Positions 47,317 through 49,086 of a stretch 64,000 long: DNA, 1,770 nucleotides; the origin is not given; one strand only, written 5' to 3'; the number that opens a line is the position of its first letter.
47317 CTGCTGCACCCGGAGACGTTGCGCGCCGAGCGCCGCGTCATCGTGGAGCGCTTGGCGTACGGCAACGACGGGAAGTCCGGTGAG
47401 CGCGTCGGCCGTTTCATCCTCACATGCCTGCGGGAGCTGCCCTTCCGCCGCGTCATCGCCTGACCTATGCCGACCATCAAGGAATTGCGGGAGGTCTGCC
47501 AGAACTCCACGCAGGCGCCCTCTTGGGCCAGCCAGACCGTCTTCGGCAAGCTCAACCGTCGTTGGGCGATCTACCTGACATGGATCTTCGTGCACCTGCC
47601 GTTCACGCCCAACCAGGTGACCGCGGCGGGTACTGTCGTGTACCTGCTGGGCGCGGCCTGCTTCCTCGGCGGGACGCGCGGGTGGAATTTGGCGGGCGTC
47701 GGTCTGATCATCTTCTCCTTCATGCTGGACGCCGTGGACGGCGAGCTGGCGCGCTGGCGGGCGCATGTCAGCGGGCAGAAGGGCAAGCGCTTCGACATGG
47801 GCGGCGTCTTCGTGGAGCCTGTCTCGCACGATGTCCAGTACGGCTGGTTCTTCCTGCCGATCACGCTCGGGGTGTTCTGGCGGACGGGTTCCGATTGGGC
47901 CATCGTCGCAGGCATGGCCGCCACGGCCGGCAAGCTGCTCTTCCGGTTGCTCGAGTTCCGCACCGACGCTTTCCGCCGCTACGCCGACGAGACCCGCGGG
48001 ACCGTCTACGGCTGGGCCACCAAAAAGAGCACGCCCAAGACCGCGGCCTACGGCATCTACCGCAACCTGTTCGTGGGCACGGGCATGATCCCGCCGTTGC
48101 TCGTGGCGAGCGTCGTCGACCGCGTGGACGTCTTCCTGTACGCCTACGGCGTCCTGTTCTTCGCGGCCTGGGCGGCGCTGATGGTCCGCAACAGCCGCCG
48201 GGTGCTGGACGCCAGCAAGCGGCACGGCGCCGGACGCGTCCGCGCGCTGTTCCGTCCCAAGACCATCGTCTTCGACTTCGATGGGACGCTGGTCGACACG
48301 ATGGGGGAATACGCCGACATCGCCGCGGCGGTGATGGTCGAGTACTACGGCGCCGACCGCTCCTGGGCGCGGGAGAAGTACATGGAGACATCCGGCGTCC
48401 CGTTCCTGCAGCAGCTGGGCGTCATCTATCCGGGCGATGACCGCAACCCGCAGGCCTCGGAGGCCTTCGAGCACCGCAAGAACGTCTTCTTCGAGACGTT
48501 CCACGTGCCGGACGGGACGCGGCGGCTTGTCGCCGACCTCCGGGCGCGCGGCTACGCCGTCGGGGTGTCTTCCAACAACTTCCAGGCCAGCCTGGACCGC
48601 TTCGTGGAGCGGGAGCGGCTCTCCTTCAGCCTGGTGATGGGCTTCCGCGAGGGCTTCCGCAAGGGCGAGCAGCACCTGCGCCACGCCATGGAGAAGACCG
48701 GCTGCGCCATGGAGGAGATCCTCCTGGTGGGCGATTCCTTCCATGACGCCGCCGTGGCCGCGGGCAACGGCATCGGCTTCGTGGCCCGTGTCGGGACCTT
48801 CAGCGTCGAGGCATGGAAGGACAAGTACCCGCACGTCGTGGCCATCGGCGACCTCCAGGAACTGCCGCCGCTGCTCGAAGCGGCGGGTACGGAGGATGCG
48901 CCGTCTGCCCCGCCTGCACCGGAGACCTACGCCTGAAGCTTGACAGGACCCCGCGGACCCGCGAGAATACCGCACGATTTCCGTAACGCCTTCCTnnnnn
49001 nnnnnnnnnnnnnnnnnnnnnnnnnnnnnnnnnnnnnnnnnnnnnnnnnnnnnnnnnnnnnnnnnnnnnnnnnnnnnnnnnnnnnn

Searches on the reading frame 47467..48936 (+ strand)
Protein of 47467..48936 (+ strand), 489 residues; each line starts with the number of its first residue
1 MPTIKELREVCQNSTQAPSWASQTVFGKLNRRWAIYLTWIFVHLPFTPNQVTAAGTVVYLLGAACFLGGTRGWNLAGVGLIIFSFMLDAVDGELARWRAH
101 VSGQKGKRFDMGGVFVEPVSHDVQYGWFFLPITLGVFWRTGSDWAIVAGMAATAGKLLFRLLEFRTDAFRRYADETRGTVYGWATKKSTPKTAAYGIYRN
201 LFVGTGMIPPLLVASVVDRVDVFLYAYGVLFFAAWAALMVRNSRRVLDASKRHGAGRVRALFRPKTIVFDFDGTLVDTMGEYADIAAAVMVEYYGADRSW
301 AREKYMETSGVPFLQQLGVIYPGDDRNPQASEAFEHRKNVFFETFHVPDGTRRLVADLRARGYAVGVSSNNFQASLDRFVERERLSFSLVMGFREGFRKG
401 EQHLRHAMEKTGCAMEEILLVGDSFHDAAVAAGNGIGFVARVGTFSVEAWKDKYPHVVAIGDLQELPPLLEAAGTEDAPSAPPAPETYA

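Call 4: search_protein_families(library=pfam, proteins=[window:47467-48936:+])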
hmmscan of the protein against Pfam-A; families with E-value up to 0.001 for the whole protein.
window:47467-48936:+ (489 aa): 4 families
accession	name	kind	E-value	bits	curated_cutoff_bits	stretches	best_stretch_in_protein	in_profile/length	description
PF13419.12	HAD_2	-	1.7e-17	64.5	23.8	1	267-440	1-177/178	Haloacid dehalogenase-like hydrolase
PF00702.32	Hydrolase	-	2.2e-13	51.4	26.4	1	265-433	2-189/191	haloacid dehalogenase-like hydrolase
PF01066.26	CDP-OH_P_transf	-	3.8e-06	27.8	22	1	47-110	3-63/152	CDP-alcohol phosphatidyltransferase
PF12710.13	HAD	-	6.6e-05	23.9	27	1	267-430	1-187/189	haloacid dehalogenase-like hydrolase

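Call 10: search_protein_families(library=ncbifam, proteins=[window:47467-48936:+], max_evalue=0.01)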
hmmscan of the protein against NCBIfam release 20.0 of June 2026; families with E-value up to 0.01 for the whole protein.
window:47467-48936:+ (489 aa): 21 families
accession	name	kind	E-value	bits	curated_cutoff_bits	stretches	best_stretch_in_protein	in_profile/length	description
TIGR01662.1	HAD-SF-IIIA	subfamily_domain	1.4e-10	41.4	44.6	1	348-439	27-136/141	HAD-IIIA family hydrolase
NF009695.0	PRK13222.1-2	equivalog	2.9e-09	36.7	225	1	263-439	5-191/226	phosphoglycolate phosphatase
TIGR01549.1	HAD-SF-IA-v1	subfamily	3e-09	37.4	23.3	1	359-432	73-146/149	HAD-IA family hydrolase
TIGR01449.2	PGP_bact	equivalog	4.8e-09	36.1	180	1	267-470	1-213/213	phosphoglycolate phosphatase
NF040950.1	archin_ph_syn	equivalog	1.3e-08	34.9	180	1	38-106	16-81/191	archaetidylinositol phosphate synthase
NF009804.0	PRK13288.1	equivalog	9.1e-07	28.5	218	1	265-433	4-171/215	pyrophosphatase PpaX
NF009699.0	PRK13225.1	equivalog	1.7e-06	27.7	368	1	265-447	63-242/273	phosphoglycolate phosphatase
NF045883.1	PIPSynth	equivalog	2.9e-06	27.1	170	1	41-102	18-77/197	phosphatidylinositol phosphate synthase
TIGR01454.1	AHBA_synth_RP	hypoth_equivalog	2.8e-05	23.9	246.65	1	267-441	1-174/205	AHBA synthesis associated protein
TIGR00338.1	serB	equivalog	0.00013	21.6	144.15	0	343-441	82-196/219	phosphoserine phosphatase SerB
TIGR01668.1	YqeG_hyp_ppase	hypoth_equivalog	0.00014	21.5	89.1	1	352-438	49-130/170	YqeG family HAD IIIA-type phosphatase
TIGR02253.1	CTE7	subfamily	0.0005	19.9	169.75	1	265-466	3-220/221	TIGR02253 family HAD-type hydrolase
TIGR02009.1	PGMB-YQAB-SF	subfamily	0.00062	20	153.35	1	265-371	2-114/186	beta-phosphoglucomutase family hydrolase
NF041135.1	IPPtranDIPPsyn_Thcocales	equivalog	0.00076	18.6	580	1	28-102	233-302/419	bifunctional L-myo-inositol-1-phosphate cytidylyltransferase/CDP-L-myo-inositol myo-inositolphosphotransferase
NF009698.0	PRK13223.1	equivalog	0.00093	18.5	466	0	264-289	13-35/272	phosphoglycolate phosphatase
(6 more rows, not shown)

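Call 16: search_solved_structures(query=window:47467-48936:+, max_evalue=0.1, show_alignments=3)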
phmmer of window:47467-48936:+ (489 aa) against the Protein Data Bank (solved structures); distinct sequences matched with E-value up to 0.1: 9.
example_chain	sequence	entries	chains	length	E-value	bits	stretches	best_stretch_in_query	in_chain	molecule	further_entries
6f2x_A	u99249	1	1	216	4.1e-05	26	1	264-440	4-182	Protein Tyrosine Kinase A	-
3d6j_A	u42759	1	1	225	7.5e-05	25.1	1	267-466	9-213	Putative haloacid dehalogenase-like hydrolase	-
4o6m_A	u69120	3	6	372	0.00085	21.6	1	18-100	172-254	AF2299, a CDP-alcohol phosphotransferase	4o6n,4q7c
4ex6_A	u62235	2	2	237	0.0088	18.3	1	264-437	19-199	AlnB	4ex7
9m7l_A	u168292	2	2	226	0.014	17.6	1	267-393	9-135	Pseudouridine-5'-phosphatase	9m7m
3l5k_A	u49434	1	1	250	0.015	17.5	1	267-393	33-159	Haloacid dehalogenase-like hydrolase domain-containing protein 1A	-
2hcf_A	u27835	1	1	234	0.022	17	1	266-449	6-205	Hydrolase, haloacid dehalogenase-like family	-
3mc1_A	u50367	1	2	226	0.032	16.5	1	267-448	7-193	Predicted phosphatase, HAD family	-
2hdo_A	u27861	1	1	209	0.05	15.8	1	266-443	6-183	Phosphoglycolate phosphatase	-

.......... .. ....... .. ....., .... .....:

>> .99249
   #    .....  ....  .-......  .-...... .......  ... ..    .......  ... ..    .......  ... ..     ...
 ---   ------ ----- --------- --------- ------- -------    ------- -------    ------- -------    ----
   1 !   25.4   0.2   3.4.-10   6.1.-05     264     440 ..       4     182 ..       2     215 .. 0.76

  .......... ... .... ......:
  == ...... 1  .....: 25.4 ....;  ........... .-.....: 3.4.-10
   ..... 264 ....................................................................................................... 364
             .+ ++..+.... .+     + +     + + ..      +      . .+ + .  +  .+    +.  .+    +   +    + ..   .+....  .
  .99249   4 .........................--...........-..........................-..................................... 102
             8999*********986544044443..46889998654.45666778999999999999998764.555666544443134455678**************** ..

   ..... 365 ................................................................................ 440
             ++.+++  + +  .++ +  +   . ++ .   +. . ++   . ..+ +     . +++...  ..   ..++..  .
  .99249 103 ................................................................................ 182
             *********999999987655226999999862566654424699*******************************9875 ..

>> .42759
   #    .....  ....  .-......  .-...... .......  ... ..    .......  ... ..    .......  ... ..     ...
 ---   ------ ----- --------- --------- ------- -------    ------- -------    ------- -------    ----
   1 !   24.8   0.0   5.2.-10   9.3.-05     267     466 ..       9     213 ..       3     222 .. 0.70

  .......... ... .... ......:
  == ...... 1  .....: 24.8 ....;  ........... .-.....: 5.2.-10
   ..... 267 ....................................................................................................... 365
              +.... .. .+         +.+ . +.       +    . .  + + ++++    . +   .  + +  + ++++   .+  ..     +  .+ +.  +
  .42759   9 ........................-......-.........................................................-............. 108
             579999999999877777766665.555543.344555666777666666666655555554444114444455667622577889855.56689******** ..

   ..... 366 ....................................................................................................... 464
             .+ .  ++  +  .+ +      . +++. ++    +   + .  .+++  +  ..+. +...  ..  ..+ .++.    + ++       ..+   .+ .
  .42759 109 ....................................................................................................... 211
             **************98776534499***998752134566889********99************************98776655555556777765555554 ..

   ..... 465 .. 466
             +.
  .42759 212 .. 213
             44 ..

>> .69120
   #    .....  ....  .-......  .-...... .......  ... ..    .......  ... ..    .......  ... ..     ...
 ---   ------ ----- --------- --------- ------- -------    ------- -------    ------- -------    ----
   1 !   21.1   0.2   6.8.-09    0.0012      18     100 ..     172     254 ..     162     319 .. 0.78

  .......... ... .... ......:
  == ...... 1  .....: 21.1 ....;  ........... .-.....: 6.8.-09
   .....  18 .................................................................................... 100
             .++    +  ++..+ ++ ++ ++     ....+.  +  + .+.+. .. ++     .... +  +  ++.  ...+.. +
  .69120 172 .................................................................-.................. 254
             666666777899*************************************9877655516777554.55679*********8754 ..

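Call 17: find_homologous_proteins(query=window:47467-48936:+)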
Query window:47467-48936:+ (489 aa): 10 proteins with E <= 0.001 among 8000 candidates.
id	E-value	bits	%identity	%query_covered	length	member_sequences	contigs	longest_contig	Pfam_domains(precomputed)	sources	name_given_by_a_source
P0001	0.0e+0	1125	100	100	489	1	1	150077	PF13419.13,PF00702.33,PF01066.27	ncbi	-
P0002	5.5e-265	898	79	100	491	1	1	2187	PF13419.13,PF00702.33,PF12710.14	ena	-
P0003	8.7e-219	746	68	98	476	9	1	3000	PF13419.13,PF00702.33,PF01066.27,PF12710.14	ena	-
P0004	5.5e-206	703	65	96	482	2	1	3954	PF13419.13,PF00702.33,PF01066.27,PF12710.14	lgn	-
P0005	1.9e-197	675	63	100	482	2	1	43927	PF13419.13,PF00702.33,PF01066.27,PF12710.14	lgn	-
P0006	1.1e-124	435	45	96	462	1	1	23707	PF13419.13,PF00702.33,PF12710.14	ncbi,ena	-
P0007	2.5e-120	421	44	96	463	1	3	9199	PF13419.13,PF00702.33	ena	-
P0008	4.2e-67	245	47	53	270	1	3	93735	-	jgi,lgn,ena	-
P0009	1.1e-27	115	30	52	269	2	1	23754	PF01066.27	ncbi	ncbi:MAG: CDP-alcohol phosphatidyltransferase family protein [Patescibacteria group bacterium]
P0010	9.6e-7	46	25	48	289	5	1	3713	PF01066.27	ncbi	-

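Call 18: find_encoding_contigs(protein=P0005, flank=10000, max_places=3)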
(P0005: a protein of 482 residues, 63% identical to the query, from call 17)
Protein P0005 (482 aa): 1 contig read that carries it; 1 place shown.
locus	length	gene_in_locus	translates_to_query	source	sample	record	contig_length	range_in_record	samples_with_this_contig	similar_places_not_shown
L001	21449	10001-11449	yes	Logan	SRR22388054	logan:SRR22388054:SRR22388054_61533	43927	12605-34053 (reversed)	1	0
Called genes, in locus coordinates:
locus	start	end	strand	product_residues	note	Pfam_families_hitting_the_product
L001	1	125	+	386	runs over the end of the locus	PF13439:Glyco_transf_4, PF00534:Glycos_transf_1, PF13692:Glyco_trans_1_4, PF13524:Glyco_trans_1_2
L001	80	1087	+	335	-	PF13489:Methyltransf_23, PF07021:MetW, PF08241:Methyltransf_11, PF08242:Methyltransf_12, PF13649:Methyltransf_25, PF13847:Methyltransf_31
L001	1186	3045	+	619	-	-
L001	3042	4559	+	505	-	PF01663:Phosphodiest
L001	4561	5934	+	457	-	PF01663:Phosphodiest, PF00884:Sulfatase (weak)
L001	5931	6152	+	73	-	-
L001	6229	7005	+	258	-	PF00483:NTP_transferase, PF01128:IspD (faint), PF12804:NTP_transf_3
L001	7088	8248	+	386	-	PF00465:Fe-ADH, PF13685:Fe-ADH_2 (weak), PF25137:ADH_Fe_C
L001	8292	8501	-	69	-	-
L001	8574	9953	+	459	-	PF01943:Polysacc_synt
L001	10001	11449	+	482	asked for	PF01066:CDP-OH_P_transf (weak), PF00702:Hydrolase, PF12710:HAD (weak), PF13419:HAD_2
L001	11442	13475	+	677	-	PF00483:NTP_transferase, PF12804:NTP_transf_3, PF02350:Epimerase_2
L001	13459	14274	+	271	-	PF01209:Ubie_methyltran, PF13489:Methyltransf_23, PF05175:MTS (weak), PF08241:Methyltransf_11, PF08242:Methyltransf_12, PF13649:Methyltransf_25, PF13847:Methyltransf_31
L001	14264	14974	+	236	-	PF02348:CTP_transf_3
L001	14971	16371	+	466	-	-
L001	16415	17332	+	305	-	PF01135:PCMT (faint), PF05050:Methyltransf_21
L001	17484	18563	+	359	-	PF02350:Epimerase_2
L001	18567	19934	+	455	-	PF04464:Glyphos_transf (weak)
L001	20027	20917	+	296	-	PF13489:Methyltransf_23, PF08003:Methyltransf_9, PF13649:Methyltransf_25, PF13847:Methyltransf_31, PF08241:Methyltransf_11, PF08242:Methyltransf_12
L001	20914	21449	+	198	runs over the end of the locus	PF02353:CMAS (weak), PF13489:Methyltransf_23, PF01209:Ubie_methyltran, PF07021:MetW (faint), PF13847:Methyltransf_31, PF08241:Methyltransf_11, PF08242:Methyltransf_12, PF13649:Methyltransf_25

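Call 19: find_encoding_contigs(protein=P0006, flank=10000, max_places=3)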
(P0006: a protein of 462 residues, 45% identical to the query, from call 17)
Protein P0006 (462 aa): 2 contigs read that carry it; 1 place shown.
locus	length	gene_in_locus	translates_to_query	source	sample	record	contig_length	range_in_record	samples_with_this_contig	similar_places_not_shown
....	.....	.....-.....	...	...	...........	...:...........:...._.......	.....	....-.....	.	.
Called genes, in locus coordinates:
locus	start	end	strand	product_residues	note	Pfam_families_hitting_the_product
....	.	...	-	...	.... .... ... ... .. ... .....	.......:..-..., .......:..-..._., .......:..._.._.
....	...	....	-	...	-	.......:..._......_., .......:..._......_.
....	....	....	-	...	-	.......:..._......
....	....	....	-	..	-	-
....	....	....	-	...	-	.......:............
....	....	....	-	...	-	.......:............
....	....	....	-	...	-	-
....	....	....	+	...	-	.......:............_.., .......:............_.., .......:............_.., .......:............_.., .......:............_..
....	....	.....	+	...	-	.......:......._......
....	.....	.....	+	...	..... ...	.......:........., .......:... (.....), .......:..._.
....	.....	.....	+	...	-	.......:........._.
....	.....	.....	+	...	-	-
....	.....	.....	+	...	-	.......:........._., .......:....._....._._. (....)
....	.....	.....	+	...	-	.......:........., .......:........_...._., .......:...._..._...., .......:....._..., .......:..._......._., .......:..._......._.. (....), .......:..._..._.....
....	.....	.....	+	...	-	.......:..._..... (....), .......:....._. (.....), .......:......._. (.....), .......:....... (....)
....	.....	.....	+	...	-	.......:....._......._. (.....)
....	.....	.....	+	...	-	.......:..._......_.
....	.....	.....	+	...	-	?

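Call 20: find_encoding_contigs(protein=P0001, flank=1000, max_places=2)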
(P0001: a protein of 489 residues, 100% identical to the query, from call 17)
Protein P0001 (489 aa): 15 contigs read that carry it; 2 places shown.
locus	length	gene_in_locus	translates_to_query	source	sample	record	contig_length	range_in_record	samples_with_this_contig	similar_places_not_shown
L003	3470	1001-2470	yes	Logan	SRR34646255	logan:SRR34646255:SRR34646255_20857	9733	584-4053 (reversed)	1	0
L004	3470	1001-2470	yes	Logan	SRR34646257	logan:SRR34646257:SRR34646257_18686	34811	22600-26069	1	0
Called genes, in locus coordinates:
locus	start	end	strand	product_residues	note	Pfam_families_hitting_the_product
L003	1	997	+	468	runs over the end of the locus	PF04464:Glyphos_transf (faint)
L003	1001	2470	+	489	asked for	PF01066:CDP-OH_P_transf (weak), PF00702:Hydrolase, PF13419:HAD_2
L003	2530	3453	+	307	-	PF01073:3Beta_HSD, PF01370:Epimerase, PF02719:Polysacc_synt_2, PF04321:RmlD_sub_bind, PF05368:NmrA, PF13460:NAD_binding_10, PF16363:GDP_Man_Dehyd, PF07993:NAD_binding_4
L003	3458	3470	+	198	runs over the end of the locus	?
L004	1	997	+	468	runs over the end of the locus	PF04464:Glyphos_transf (faint)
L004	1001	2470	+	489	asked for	PF01066:CDP-OH_P_transf (weak), PF00702:Hydrolase, PF13419:HAD_2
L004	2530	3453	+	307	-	PF01073:3Beta_HSD, PF01370:Epimerase, PF02719:Polysacc_synt_2, PF04321:RmlD_sub_bind, PF05368:NmrA, PF13460:NAD_binding_10, PF16363:GDP_Man_Dehyd, PF07993:NAD_binding_4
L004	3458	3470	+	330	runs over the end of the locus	PF13579:Glyco_trans_4_4 (weak), PF02350:Epimerase_2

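Call 21: find_encoding_contigs(protein=P0008, flank=10000, max_places=3)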
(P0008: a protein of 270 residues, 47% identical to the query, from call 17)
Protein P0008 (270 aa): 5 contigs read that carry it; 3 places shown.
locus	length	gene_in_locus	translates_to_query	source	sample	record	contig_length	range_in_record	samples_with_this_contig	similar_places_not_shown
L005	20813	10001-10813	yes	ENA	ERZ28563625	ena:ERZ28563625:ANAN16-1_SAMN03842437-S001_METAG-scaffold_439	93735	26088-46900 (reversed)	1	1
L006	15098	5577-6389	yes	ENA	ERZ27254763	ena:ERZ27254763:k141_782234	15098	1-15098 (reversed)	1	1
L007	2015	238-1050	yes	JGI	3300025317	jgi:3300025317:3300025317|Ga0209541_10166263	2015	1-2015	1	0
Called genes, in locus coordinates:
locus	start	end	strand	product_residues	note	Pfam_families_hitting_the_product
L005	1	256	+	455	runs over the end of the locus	PF04464:Glyphos_transf (weak)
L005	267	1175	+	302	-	PF01522:Polysacc_deac_1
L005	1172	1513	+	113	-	PF01648:ACPS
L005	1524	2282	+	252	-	-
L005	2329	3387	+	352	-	-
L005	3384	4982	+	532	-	PF02310:B12-binding (faint), PF04055:Radical_SAM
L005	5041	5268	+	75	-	PF00550:PP-binding (faint)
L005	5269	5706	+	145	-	PF01575:MaoC_dehydratas, PF13452:FAS1_DH_region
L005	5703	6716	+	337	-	-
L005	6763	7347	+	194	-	PF13419:HAD_2, PF00702:Hydrolase (weak)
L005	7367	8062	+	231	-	PF12804:NTP_transf_3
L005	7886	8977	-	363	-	-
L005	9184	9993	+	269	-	PF01209:Ubie_methyltran (weak), PF13489:Methyltransf_23, PF02353:CMAS (weak), PF05175:MTS (weak), PF13847:Methyltransf_31, PF08241:Methyltransf_11, PF08242:Methyltransf_12, PF13649:Methyltransf_25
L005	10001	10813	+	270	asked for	-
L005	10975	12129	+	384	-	PF02350:Epimerase_2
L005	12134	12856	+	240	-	PF02348:CTP_transf_3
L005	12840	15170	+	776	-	PF00389:2-Hacid_dh, PF02826:2-Hacid_dh_C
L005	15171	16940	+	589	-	PF08757:CotH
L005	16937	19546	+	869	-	PF08757:CotH, PF05048:NosD, PF13229:Beta_helix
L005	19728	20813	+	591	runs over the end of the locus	PF08757:CotH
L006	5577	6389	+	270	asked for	-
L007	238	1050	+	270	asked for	-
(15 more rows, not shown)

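Call 31: list_cluster_members(proteins=[P0001, P0011, P0006, P0009, P0010, P0021])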
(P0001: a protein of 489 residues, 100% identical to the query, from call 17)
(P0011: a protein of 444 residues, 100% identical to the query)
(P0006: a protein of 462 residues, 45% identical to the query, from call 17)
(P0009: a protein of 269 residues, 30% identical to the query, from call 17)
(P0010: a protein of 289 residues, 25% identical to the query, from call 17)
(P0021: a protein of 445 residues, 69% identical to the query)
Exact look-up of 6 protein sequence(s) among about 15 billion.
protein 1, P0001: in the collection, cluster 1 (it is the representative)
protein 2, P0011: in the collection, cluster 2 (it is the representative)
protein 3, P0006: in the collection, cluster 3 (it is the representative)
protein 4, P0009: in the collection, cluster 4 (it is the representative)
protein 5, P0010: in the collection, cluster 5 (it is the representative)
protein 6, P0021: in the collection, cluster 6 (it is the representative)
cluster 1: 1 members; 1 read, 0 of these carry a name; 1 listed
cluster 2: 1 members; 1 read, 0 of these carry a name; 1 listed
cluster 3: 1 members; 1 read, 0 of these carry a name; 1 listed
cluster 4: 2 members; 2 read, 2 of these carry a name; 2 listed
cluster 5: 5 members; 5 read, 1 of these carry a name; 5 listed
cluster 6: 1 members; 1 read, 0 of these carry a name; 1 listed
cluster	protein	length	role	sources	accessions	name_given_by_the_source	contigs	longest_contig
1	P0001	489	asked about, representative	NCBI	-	-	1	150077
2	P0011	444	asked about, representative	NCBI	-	-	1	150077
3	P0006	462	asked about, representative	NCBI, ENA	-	-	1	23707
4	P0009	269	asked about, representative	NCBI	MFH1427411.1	MAG: CDP-alcohol phosphatidyltransferase family protein [Patescibacteria group bacterium]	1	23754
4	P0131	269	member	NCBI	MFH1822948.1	MAG: CDP-alcohol phosphatidyltransferase family protein [Patescibacteria group bacterium]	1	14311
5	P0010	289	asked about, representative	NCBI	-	-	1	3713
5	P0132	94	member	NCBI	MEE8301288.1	MAG: hypothetical protein V3S24_02520, partial [Candidatus Tectomicrobia bacterium]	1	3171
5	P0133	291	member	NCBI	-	-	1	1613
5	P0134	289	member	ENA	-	-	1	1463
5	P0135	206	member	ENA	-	-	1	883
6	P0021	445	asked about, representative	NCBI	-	-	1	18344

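Call 33: find_related_loci(query=A1, collection=genome_contigs, flank=10000)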
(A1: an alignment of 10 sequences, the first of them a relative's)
Query A1 (489 aa) in genome_contigs; peptide patterns used: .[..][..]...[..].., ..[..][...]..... (x = any residue, [..] = any of these).
600 stretches matched a pattern (row limit reached: there are more); 292 encode a relative of the query (tblastn E <= 1e-3); the best 80 are kept; 80 distinct loci.
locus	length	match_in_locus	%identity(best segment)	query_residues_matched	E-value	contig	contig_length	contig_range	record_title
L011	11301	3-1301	46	41-477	3e-109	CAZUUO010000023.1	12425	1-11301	MAG TPA_asm: uncultured Gammaproteobacteria bacterium isolate SRP278252_co1_102 genome assembly, contig: NODE_9007_lengt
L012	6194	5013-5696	58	1-232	5e-75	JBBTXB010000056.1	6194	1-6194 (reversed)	MAG: Patescibacteria group bacterium isolate H14-bin029_1 H14_bin029_1_000000000056, whole genome shotgun sequence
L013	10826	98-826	38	224-469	7e-46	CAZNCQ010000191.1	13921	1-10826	MAG TPA_asm: uncultured Myxococcales bacterium isolate binchicken_co54_362 genome assembly, contig: NODE_7878_length_139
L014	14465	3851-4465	41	265-469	1e-44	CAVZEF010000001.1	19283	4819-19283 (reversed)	MAG: uncultured proteobacterium isolate MFD05841.bin.2.175 genome assembly, contig: contig_111453, whole genome shotgun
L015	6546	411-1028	42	264-469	2e-44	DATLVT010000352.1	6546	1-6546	MAG TPA_asm: Polyangia bacterium isolate SMAG_U13199 k141_161312, whole genome shotgun sequence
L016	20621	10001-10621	39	264-469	4e-40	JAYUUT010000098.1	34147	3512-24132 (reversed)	MAG: Myxococcales bacterium isolate GL124_DN_concoct_140 GL124_DN_concoct_140_97, whole genome shotgun sequence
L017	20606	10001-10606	39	265-464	3e-38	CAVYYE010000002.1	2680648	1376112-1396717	MAG: uncultured delta proteobacterium isolate MFD05684.bin.1.427 genome assembly, contig: contig_22113, whole genome sho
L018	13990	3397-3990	40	264-457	1e-37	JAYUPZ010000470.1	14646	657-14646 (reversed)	MAG: Myxococcales bacterium isolate GL111_DN_concoct_63 GL111_DN_concoct_63_469, whole genome shotgun sequence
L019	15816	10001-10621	38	264-466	3e-36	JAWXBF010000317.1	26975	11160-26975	MAG: Deltaproteobacteria bacterium isolate MP6G1.198 k99_1741758, whole genome shotgun sequence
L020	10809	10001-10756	29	3-254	1e-31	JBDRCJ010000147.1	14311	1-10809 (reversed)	MAG: Patescibacteria group bacterium isolate MEGAHIT-group-1.177 k141_10439022, whole genome shotgun sequence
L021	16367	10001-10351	35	1-136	3e-12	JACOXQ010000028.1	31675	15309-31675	MAG: Candidatus Kaiserbacteria bacterium isolate NC_groundwater_157_Ag_S-0.1um_53_9 S4_GD2017_2_S1_scaffold_837, whole g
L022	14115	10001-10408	34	30-173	6e-12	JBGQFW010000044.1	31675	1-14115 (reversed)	MAG: Candidatus Methylomirabilia bacterium isolate OBJ2_061818_090_42 k141_298802_length_31675_cov_18.4127, whole genome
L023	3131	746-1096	34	26-142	2e-11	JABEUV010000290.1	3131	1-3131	MAG: Elusimicrobia bacterium isolate MAG 13 k99_521385, whole genome shotgun sequence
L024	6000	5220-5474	37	26-111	5e-11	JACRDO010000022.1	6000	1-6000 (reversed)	MAG: Elusimicrobia bacterium isolate NC_groundwater_1674_Pr3_B-0.1um_65_18 SR-2_scaffold_141_376815, whole genome shotgu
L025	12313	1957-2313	38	29-137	2e-10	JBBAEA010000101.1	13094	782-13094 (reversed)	MAG: Bradymonadales bacterium isolate SO_2017_LW2_140 scaffold_10377_c1_LW138R_2017, whole genome shotgun sequence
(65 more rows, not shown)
